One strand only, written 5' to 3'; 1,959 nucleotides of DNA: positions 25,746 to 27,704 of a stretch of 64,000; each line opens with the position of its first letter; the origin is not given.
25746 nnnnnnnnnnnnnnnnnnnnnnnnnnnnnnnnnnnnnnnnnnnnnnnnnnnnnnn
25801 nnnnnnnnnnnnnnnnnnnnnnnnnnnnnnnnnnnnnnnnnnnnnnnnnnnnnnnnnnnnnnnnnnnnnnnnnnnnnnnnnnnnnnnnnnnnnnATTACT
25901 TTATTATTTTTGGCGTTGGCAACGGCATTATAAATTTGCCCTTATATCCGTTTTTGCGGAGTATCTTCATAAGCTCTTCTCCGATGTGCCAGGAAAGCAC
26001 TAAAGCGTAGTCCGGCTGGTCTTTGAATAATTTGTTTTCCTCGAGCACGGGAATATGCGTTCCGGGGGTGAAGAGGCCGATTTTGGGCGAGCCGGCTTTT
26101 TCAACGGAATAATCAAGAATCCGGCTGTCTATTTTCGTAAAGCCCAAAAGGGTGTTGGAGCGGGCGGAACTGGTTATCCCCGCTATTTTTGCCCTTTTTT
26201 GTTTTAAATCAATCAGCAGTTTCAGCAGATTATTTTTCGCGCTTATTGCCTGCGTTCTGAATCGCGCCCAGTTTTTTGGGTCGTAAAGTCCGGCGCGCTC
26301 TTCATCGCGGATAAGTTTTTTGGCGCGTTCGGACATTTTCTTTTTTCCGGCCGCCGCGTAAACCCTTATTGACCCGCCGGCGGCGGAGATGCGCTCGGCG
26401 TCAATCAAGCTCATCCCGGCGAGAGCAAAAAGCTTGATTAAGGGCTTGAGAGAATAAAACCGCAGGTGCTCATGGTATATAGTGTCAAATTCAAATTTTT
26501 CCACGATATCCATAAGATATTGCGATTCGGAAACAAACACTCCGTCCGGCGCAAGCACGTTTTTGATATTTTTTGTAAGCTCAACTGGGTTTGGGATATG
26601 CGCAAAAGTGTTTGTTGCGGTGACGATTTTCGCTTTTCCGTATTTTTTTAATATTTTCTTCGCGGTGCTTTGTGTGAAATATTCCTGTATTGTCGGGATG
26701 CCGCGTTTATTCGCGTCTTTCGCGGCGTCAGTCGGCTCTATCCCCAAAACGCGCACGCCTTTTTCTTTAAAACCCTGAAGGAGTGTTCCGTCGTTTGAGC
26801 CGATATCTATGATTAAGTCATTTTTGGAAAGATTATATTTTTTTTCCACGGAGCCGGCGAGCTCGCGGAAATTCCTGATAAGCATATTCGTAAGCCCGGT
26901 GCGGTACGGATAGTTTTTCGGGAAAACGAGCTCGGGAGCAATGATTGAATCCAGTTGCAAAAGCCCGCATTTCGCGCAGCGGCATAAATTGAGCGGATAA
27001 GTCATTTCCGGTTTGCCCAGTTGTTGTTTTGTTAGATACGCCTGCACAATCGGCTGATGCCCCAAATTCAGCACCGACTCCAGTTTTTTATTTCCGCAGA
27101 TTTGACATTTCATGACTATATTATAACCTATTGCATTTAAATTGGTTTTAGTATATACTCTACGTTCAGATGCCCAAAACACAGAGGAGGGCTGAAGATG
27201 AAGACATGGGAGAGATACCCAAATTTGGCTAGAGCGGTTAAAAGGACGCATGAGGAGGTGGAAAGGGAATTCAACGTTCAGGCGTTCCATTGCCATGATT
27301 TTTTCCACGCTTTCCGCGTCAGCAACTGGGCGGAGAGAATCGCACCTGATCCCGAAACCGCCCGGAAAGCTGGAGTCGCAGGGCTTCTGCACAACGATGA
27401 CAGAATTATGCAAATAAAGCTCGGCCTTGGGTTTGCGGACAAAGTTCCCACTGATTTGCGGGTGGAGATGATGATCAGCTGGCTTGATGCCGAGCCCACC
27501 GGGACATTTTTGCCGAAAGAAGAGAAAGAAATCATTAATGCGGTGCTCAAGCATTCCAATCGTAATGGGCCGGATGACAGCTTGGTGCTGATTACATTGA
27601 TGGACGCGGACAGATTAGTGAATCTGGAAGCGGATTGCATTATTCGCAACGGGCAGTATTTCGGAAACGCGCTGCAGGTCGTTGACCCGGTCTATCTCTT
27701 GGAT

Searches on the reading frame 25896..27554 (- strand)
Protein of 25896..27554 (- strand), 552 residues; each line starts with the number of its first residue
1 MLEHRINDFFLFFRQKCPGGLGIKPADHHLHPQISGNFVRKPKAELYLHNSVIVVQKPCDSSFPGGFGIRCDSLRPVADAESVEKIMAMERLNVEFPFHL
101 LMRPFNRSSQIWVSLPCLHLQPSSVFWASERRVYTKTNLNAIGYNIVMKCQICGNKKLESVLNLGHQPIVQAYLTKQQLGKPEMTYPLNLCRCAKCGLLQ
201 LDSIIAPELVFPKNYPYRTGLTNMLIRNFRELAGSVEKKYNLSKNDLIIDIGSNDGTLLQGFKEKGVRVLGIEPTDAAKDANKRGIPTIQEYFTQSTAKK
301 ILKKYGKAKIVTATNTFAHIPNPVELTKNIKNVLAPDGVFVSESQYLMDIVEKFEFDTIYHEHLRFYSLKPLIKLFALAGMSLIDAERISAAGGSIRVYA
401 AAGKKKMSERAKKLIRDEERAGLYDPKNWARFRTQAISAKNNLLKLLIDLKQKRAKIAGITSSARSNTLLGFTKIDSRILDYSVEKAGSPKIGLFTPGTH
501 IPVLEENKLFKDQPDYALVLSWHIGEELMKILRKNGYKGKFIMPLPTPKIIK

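Call 66: search_protein_families(library=pfam, proteins=[window:25896-27554:-], max_evalue=0.0001)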
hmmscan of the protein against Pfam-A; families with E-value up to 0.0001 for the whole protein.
window:25896-27554:- (552 aa): 6 families
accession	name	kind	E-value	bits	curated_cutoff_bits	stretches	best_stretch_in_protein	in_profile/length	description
PF08484.17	Methyltransf_14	-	3.8e-39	134.5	23.5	1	392-546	3-160/160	C-methyltransferase C-terminal domain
PF08421.16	Methyltransf_13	-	7.7e-20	71.3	31.3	1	150-211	1-62/62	Putative zinc binding domain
PF13489.12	Methyltransf_23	-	1.7e-14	54.3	27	1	243-383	21-161/164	Methyltransferase domain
PF08242.18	Methyltransf_12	-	2.3e-08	35.1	30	1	249-340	1-98/98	Methyltransferase domain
PF08241.18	Methyltransf_11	-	2.5e-07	31.7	21.2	1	250-341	2-94/95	Methyltransferase domain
PF13649.12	Methyltransf_25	-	1.3e-05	26.3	27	1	248-338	1-97/97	Methyltransferase domain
